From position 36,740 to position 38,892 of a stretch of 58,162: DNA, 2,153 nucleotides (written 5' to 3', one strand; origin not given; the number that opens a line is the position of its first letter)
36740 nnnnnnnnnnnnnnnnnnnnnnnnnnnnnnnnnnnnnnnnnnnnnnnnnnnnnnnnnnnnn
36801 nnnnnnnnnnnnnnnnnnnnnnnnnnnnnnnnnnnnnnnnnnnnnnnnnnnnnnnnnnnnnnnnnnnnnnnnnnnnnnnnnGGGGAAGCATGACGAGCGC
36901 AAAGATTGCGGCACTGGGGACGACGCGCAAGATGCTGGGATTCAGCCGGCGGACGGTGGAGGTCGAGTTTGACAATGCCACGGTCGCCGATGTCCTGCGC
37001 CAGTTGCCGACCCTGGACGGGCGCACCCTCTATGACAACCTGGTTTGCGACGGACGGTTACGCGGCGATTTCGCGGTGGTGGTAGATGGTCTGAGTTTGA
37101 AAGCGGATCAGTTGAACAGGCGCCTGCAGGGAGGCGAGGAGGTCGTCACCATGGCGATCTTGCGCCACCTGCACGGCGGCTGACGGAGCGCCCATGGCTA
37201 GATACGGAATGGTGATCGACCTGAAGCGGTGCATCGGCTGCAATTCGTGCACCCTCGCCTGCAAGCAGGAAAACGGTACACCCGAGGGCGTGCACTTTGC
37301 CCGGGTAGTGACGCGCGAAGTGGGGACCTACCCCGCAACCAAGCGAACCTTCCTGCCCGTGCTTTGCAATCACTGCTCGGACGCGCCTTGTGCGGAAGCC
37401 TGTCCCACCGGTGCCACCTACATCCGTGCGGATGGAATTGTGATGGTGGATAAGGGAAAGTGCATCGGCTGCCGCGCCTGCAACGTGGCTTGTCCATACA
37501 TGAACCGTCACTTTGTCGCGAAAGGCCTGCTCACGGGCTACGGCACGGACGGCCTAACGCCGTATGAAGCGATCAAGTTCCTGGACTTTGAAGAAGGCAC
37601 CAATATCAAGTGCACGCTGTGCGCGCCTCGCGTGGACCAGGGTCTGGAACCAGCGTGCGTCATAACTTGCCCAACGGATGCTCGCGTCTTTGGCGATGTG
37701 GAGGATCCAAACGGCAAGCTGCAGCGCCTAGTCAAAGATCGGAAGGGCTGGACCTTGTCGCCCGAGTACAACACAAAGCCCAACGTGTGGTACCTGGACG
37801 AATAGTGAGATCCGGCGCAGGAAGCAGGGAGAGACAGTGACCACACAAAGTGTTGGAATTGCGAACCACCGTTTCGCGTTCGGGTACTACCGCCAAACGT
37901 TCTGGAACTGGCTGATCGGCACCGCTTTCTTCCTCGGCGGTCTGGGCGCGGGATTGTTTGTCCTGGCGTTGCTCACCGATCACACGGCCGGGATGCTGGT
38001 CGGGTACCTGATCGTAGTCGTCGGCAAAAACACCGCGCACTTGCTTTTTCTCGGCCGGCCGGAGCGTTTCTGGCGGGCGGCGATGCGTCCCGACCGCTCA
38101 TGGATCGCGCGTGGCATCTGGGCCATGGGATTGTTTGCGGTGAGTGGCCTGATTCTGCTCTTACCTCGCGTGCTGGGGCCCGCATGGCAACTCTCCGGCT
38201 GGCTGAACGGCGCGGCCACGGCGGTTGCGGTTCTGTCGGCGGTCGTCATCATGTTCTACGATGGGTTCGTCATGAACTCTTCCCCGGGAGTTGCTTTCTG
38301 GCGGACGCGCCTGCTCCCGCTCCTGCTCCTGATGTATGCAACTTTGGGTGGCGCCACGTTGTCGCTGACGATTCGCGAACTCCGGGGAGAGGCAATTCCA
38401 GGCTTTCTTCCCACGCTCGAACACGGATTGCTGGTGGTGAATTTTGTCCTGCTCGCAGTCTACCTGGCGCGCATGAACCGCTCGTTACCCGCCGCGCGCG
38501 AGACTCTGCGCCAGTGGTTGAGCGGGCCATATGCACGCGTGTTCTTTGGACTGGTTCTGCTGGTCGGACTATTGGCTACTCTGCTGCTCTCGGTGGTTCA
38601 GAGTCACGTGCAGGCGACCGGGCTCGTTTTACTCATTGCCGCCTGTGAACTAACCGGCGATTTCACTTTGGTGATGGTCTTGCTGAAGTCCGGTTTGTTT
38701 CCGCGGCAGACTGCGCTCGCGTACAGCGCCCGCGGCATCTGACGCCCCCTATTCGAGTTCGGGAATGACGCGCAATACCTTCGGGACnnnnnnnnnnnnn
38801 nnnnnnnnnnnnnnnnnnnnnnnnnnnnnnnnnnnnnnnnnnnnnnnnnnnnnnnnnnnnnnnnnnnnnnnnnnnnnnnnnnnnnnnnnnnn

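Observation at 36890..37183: Diglycine-terminated beta-grasp ORF with no adjacent E1-like or Moco-biosynthesis genes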

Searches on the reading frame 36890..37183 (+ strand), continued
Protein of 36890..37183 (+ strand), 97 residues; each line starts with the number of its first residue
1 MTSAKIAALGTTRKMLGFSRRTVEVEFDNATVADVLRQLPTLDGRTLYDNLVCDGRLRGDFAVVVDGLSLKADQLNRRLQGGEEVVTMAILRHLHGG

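Call 49: find_encoding_contigs(protein=P0128, flank=8000, max_places=2)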
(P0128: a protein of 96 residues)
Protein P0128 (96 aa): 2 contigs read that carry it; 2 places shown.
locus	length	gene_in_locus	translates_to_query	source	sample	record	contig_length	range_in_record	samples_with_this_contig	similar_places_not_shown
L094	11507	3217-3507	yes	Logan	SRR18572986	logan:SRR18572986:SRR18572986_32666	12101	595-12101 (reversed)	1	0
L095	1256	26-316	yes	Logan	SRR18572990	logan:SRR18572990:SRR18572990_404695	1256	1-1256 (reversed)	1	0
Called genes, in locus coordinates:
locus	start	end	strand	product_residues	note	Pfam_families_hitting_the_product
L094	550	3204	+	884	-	PF04879:Molybdop_Fe4S4, PF00384:Molybdopterin, PF01568:Molydop_binding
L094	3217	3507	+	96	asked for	-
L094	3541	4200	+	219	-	PF12838:Fer4_7 (weak), PF13247:Fer4_11, PF12838:Fer4_7 (weak), PF12797:Fer4_2 (weak), PF00037:Fer4 (weak), PF12837:Fer4_6 (weak), PF13237:Fer4_10, PF13247:Fer4_11, +6 more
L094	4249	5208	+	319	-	PF03916:NrfD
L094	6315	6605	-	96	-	PF08882:Acetone_carb_G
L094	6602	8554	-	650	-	PF02538:Hydantoinase_B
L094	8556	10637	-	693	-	PF05378:Hydant_A_N, PF01968:Hydantoinase_A, PF19278:Hydant_A_C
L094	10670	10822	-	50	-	-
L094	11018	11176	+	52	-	-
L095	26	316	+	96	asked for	-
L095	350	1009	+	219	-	PF12838:Fer4_7 (weak), PF13247:Fer4_11, PF12838:Fer4_7 (weak), PF12797:Fer4_2 (weak), PF00037:Fer4 (weak), PF12837:Fer4_6 (weak), PF13237:Fer4_10, PF13247:Fer4_11, +6 more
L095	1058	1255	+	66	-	?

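Call 50: find_encoding_contigs(protein=P0144, flank=8000, max_places=2)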
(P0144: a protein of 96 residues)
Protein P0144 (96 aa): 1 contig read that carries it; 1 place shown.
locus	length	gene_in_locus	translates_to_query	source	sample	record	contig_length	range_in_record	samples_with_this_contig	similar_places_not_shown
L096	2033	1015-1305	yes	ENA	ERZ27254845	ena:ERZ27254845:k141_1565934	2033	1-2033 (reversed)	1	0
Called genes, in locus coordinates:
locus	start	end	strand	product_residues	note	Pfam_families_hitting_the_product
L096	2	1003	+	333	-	?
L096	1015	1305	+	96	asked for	-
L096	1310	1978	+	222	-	PF12797:Fer4_2 (weak), PF12838:Fer4_7 (weak), PF13247:Fer4_11, PF13237:Fer4_10 (weak), PF13187:Fer4_9 (weak), PF00037:Fer4 (weak), PF12797:Fer4_2 (weak), PF13247:Fer4_11, +2 more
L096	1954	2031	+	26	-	?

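Call 51: search_protein_families(library=pfam, alignment_id=A2, max_evalue=0.01)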
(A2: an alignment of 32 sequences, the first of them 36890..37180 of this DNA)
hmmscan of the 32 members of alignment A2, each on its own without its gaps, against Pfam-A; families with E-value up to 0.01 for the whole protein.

A. member 1, window:36890-37180:+ (97 aa): 0 families

B. families by the number of members that match (of 32 scanned): 6 families
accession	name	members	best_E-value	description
PF02597.26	ThiS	24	2.7e-16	ThiS family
PF09138.17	Urm1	2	0.00022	Urm1 (Ubiquitin related modifier)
PF01895.24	PhoU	1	0.0024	PhoU domain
PF09987.14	DUF2226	1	0.003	Uncharacterized protein conserved in archaea (DUF2226)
PF06805.18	Lambda_tail_I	1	0.0069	Bacteriophage lambda tail assembly protein I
PF11577.13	NEMO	1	0.0098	NF-kappa-B essential modulator NEMO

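Call 52: search_protein_families(library=ncbifam, alignment_id=A2, max_evalue=0.01)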
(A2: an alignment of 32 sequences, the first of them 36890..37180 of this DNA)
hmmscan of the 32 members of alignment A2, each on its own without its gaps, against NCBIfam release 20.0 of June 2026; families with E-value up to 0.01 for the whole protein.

A. member 1, window:36890-37180:+ (97 aa): 1 family
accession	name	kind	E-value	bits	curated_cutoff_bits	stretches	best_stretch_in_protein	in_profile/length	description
NF041918.1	SAMP1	equivalog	0.00067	20.1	60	1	16-85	13-82/91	ubiquitin-like small modifier protein 1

B. families by the number of members that match (of 32 scanned): 11 families
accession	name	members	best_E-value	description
TIGR01687.1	moaD_arch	28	6.7e-19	MoaD family protein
NF041918.1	SAMP1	26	1.4e-14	ubiquitin-like small modifier protein 1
NF053661.1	Urm1_like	12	1.5e-10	Urm1-like protein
NF005028.0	PRK06437.1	4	0.0011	hypothetical protein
TIGR01683.1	thiS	3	0.00079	sulfur carrier protein ThiS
TIGR01682.1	moaD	2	2.2e-05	molybdopterin converting factor subunit 1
NF008347.0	PRK11130.1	2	0.00021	molybdopterin synthase sulfur carrier subunit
NF006231.0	PRK08364.1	2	0.00037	sulfur carrier protein ThiS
NF047338.1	gluta_UXX_star_3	1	0.0045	UXX-star (seleno)protein family 3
NF058597.1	CoaZ_rpt_PGGG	1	0.0072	choice-of-anchor Z repeating domain-containing protein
NF038253.1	GBS_IgA_bnd_BAC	1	0.0086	IgA Fc-binding protein BAC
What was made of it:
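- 28 of 32 members match TIGR01687 moaD_arch, 26 of 32 match SAMP1 and 24 of 32 match Pfam ThiS (calls 51, 52). Only 2 of 32 members match the bacterial MoaD equivalog TIGR01682 (call 52). 12 of 32 members match the NCBIfam Urm1_like model (call 52).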

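Call 63: search_protein_families(library=pfam, alignment_id=A4, max_evalue=0.00001)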
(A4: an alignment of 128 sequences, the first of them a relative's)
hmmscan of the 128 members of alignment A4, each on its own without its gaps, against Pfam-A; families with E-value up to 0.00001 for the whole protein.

A. member 1, L003:1359-1832:+ (158 aa): 2 families
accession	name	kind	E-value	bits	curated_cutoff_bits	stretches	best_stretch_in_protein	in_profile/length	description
PF14196.11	ATC_hydrolase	-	2.1e-15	58.2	28.1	1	13-152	3-145/145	L-2-amino-thiazoline-4-carboxylic acid hydrolase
PF18546.6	MetOD1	-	5.5e-06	26.9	23.8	1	25-152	8-141/142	Methanogen output domain 1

B. families by the number of members that match (of 128 scanned): 178 families (the first 25 are shown)
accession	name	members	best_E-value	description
PF25183.1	OMP_b-brl_4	4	1.4e-95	Outer membrane beta barrel domain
PF13620.12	CarboxypepD_reg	4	3.2e-18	Carboxypeptidase regulatory-like domain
PF00593.30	TonB_dep_Rec_b-barrel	4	3.3e-09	TonB dependent receptor-like, beta-barrel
PF06050.19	HGD-D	3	8.6e-79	2-hydroxyglutaryl-CoA dehydratase, D-component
PF00158.32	Sigma54_activat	3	1.3e-71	Sigma-54 interaction domain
PF01855.24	POR_N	3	1e-66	Pyruvate flavodoxin/ferredoxin oxidoreductase, thiamine diP-bdg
PF01558.24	POR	3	6e-40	Pyruvate ferredoxin/flavodoxin oxidoreductase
PF02082.26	Rrf2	3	1.7e-32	Iron-dependent Transcriptional regulator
PF17147.9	PFOR_II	3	1.2e-30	Pyruvate:ferredoxin oxidoreductase core domain II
PF25601.1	AAA_lid_14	3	4.9e-26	AAA+ ATPase lid domain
PF00027.35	cNMP_binding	3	1.2e-23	Cyclic nucleotide-binding domain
PF14532.12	Sigma54_activ_2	3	1.8e-18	Sigma-54 interaction domain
PF13545.12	HTH_Crp_2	3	3.9e-18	Crp-like helix-turn-helix domain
PF13426.13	PAS_9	3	4e-14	PAS domain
PF00989.32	PAS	3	5.7e-12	PAS fold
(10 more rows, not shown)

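Call 64: find_encoding_contigs(protein=P0166, flank=8000, max_places=2)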
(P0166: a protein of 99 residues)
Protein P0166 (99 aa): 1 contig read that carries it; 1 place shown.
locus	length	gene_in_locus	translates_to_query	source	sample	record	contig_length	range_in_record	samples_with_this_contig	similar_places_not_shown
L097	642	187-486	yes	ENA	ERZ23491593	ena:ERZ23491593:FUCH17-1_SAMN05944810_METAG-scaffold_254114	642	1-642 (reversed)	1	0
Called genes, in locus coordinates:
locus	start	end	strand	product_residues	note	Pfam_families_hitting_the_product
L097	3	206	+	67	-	?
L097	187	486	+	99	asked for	-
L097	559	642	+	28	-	?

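Call 65: find_encoding_contigs(protein=P0149, flank=8000, max_places=2)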
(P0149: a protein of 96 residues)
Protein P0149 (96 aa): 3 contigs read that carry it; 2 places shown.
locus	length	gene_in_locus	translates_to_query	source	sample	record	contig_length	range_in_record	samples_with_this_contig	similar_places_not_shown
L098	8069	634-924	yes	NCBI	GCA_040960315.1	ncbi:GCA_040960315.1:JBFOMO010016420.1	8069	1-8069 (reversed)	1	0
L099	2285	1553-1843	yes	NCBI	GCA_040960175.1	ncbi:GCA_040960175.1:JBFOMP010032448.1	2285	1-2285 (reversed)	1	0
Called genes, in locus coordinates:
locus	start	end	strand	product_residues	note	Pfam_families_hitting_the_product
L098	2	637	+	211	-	?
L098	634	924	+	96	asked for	PF02597:ThiS (weak)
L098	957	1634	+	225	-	PF12797:Fer4_2 (weak), PF12838:Fer4_7, PF13187:Fer4_9 (weak), PF13247:Fer4_11, PF00037:Fer4 (weak), PF12797:Fer4_2 (weak), PF12837:Fer4_6, PF13247:Fer4_11, +3 more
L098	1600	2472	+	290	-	PF03916:NrfD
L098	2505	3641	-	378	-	PF00557:Peptidase_M24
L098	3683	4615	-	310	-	PF02558:ApbA, PF08546:ApbA_C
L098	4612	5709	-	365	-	PF02653:BPD_transp_2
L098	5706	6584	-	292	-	PF02653:BPD_transp_2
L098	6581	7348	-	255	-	PF00005:ABC_tran, PF13304:AAA_21 (weak)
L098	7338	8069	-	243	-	?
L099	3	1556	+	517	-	?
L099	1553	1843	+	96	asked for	PF02597:ThiS (weak)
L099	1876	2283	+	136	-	?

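Call 67: search_solved_structures(query=A2, max_evalue=1, show_alignments=4)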
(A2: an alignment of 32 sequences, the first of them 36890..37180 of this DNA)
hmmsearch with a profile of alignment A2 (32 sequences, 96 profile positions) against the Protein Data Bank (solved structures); distinct sequences matched with E-value up to 1: 35.
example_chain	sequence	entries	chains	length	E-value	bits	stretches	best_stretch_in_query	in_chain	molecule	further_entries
2m19_A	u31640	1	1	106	1.9e-09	40.7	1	2-96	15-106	Molybdopterin converting factor subunit 1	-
2g1e_A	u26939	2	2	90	2e-09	40.6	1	6-96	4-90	hypothetical protein Ta0895 | Putative uncharacterized protein Ta0895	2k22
1vjk_A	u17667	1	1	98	3.9e-08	36.5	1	2-96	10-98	molybdopterin converting factor, subunit 1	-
4n6e_B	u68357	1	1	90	6.7e-06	29.3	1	4-96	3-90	ThiS/MoaD family protein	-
2l52_A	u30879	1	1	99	1.8e-05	28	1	1-95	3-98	METHANOSARCINA ACETIVORANS SAMP1 HOMOLOG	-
1v8c_A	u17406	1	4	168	0.00063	23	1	6-96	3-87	MoaD related protein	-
5z1o_A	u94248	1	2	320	0.0029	20.9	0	34-66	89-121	Outer Surface Protein A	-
1xo3_A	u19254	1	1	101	0.0031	20.8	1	29-94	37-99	RIKEN cDNA 2900073H19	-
1wgk_A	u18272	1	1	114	0.0032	20.8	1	29-91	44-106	RIKEN cDNA 2900073H19 protein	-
1f0z_A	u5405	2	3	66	0.0036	20.6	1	36-96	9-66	THIS PROTEIN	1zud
5ys7_A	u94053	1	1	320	0.0086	19.4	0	34-67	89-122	Outer Surface Protein A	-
6kk9_O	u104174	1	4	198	0.0095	19.3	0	34-71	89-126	Outer Surface Protein A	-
3dwg_C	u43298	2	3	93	0.016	18.5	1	15-96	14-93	9.5 kDa culture filtrate antigen cfp10A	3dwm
2pko_A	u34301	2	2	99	0.017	18.5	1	1-87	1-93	Ubiquitin-related modifier 1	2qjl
2ax5_A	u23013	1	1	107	0.022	18.1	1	1-87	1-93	Hypothetical 11.0 kDa protein in FAA3-MAS3 intergenic region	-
6jbz_B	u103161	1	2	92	0.3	14.5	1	2-61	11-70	MoaD/ThiS family protein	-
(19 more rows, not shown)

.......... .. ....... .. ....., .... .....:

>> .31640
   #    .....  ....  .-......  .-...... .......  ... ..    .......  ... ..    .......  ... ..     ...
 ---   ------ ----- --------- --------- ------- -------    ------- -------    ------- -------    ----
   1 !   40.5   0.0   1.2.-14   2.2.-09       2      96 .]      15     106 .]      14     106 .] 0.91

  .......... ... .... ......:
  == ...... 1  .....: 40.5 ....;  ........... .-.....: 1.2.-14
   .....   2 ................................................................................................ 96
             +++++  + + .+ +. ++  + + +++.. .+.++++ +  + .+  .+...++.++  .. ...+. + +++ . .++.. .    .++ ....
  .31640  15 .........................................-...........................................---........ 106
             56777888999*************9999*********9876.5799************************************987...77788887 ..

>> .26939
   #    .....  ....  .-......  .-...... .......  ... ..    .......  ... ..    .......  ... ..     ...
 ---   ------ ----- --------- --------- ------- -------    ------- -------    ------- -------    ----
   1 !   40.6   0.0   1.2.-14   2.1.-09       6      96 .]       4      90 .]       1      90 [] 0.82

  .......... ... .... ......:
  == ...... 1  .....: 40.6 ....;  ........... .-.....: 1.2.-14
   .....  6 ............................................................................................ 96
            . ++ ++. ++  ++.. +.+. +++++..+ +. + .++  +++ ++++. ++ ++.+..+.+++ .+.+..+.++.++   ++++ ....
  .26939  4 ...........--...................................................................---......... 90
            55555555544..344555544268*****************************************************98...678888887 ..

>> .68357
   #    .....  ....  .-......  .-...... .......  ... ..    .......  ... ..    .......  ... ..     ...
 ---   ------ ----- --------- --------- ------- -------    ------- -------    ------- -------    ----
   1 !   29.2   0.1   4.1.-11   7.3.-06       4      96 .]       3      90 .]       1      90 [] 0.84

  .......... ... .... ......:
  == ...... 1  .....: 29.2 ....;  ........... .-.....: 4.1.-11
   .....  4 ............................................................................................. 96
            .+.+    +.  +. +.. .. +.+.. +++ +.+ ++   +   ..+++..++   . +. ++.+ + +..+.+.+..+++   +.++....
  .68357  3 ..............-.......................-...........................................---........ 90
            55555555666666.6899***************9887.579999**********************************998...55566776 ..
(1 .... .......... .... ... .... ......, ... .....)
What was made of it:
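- On ThiS/MoaD superfamily (Pfam PF02597; beta-grasp sulfur carriers): However, 24 of 32 family members match at E<=0.01, best 2.7e-16 (call 51), and the family profile hits solved MoaD-type proteins at about 1e-9 (call 67).
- On Canonical MoaD (molybdopterin synthase small subunit, TIGR01682 / PRK11130): The +3 tail (call 67) makes compatibility uncertain.
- A profile of 32 diverse members hits solved MoaD-type proteins: HVO_2177 at 1.9e-9, Ta0895 at 2e-9, Pyrococcus MoaD 1vjk at 4e-8 (call 67). The family has a 3-residue-longer beta5/tail than every solved MoaD, SAMP or CysO (call 67). CysO-like 4n6e_B matches the family profile at 7e-6 (call 67).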

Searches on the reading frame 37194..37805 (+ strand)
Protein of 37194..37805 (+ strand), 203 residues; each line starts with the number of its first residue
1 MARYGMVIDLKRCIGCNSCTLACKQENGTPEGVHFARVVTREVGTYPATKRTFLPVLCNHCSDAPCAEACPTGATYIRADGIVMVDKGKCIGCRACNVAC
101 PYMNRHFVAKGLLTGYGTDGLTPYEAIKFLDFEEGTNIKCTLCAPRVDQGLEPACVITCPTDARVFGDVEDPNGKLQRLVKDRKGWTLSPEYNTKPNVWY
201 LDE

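Call 5: search_protein_families(library=pfam, proteins=[window:37194-37805:+], max_evalue=0.1)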
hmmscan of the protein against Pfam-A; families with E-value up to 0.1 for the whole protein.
window:37194-37805:+ (203 aa): 14 families
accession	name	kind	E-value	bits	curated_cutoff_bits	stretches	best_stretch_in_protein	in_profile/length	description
PF13247.11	Fer4_11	-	1.8e-21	76.6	26.2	2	52-104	4-58/100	4Fe-4S dicluster domain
PF12838.12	Fer4_7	-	1e-12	48.8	27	3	12-74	1-52/52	4Fe-4S dicluster domain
PF13237.11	Fer4_10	-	2.4e-11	43.8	25.5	3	84-160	3-53/53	4Fe-4S dicluster domain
PF12797.12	Fer4_2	-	3.2e-11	42.9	24.5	2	82-102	2-22/22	4Fe-4S binding domain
PF12837.12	Fer4_6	-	4.3e-11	42.6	25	3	85-102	4-21/24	4Fe-4S binding domain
PF00037.32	Fer4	-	1.9e-09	37.4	21.1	2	84-102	2-20/24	4Fe-4S binding domain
PF13187.11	Fer4_9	-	5.1e-08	33.3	27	2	58-102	2-49/52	4Fe-4S dicluster domain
PF14697.11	Fer4_21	-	2.7e-05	24.6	35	2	7-25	2-20/59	4Fe-4S dicluster domain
PF12798.12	Fer4_3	-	8.5e-05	23.5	27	1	90-102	1-13/15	4Fe-4S binding domain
PF13183.11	Fer4_8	-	0.00093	20.1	27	1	10-73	2-67/68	4Fe-4S dicluster domain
PF13484.11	Fer4_16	-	0.002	19.3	30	0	87-102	50-65/66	4Fe-4S double cluster binding domain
PF12800.12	Fer4_4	-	0.0036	18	24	1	11-24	2-15/17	4Fe-4S binding domain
PF13370.11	Fer4_13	-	0.033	15.3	24.5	1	85-101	1-17/58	4Fe-4S single cluster domain of Ferredoxin I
PF25160.1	LdpA_Fe-S-bd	-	0.037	14.3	27.6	1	63-103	6-41/49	LdpA Fe-S cluster-binding domain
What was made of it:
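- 37194..37805 (+): B subunit, a four-cluster 4Fe-4S ferredoxin (203 aa, 16 Cys). Pfam Fer4_11 and related models (call 5).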

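Call 6: search_protein_families(library=ncbifam, proteins=[window:37194-37805:+], max_evalue=0.1)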
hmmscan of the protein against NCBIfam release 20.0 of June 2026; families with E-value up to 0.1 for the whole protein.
window:37194-37805:+ (203 aa): 47 families (the best 25 are shown)
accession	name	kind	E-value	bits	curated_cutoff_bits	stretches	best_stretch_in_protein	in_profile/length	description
NF041715.1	arsenate_red_ArrB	equivalog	3.6e-58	196.9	450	2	3-103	2-102/233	arsenate respiratory reductase iron-sulfur subunit ArrB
NF045797.1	DsrO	equivalog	1.4e-51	175.2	200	1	2-201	42-234/235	sulfate reduction electron transfer complex DsrMKJOP subunit DsrO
NF011569.0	PRK14993.1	equivalog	2.9e-49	167.7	416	2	2-106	42-148/244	tetrathionate reductase subunit TtrB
TIGR03149.1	cyt_nit_nrfC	equivalog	1.5e-40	138.9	377.6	2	2-107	37-144/225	cytochrome c nitrite reductase Fe-S protein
TIGR02951.1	DMSO_dmsB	equivalog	1.5e-38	132.4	214.1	2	3-108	1-115/161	DMSO/selenate family reductase complex B subunit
TIGR03478.1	DMSO_red_II_bet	subfamily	1.2e-37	129.5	480.7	3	43-108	116-182/321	DMSO reductase family type II enzyme, iron-sulfur subunit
NF042979.1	EthbenzDh_ebdB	equivalog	2.3e-31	109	740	3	122-201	196-275/354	ethylbenzene dehydrogenase subunit beta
NF041782.1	mnquin_red_QrcC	equivalog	1.4e-30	106.7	400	1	4-202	1-226/239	menaquinone reductase iron-sulfur cluster-binding subunit QrcC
NF038355.1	FDH3_beta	equivalog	1.1e-28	100.4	240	1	4-171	3-166/180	formate dehydrogenase FDH3 subunit beta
NF009408.0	PRK12769.1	equivalog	4.9e-24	84.4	1003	1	6-166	5-144/659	formate-dependent uric acid utilization protein AegA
TIGR01582.1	FDH-beta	equivalog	1.3e-22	80.3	334.7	3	129-184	142-197/283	formate dehydrogenase subunit beta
TIGR01660.1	narH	equivalog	2.7e-22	78.9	524.05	3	44-107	169-233/492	nitrate reductase subunit beta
NF008134.0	PRK10882.1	equivalog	7.3e-22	77.8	263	3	52-103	107-159/329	hydrogenase 2 operon protein HybA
NF045715.1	sulf_resp_HmcB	equivalog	1.2e-21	77.2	420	2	4-103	37-152/307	sulfate respiration complex iron-sulfur protein HmcB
NF007658.0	PRK10330.1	equivalog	2e-20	73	260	1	6-168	5-156/181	electron transport protein HydN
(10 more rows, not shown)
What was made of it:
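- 37194..37805 (+): NCBIfam ArrB/DsrO/TtrB-like, below cutoffs (call 6).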

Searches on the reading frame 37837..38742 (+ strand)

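Call 5: search_protein_families(library=pfam, proteins=[window:37837-38742:+], max_evalue=0.1)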
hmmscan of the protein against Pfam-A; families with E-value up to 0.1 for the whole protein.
window:37837-38742:+ (301 aa): 1 family
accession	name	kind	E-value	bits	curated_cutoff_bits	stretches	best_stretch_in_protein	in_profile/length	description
PF03916.19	NrfD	-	1.2e-12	48.5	25.8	1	18-287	6-309/313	Polysulphide reductase, NrfD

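Call 6: search_protein_families(library=ncbifam, proteins=[window:37837-38742:+], max_evalue=0.1)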
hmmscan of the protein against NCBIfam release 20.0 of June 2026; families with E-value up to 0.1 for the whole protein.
window:37837-38742:+ (301 aa): 0 families
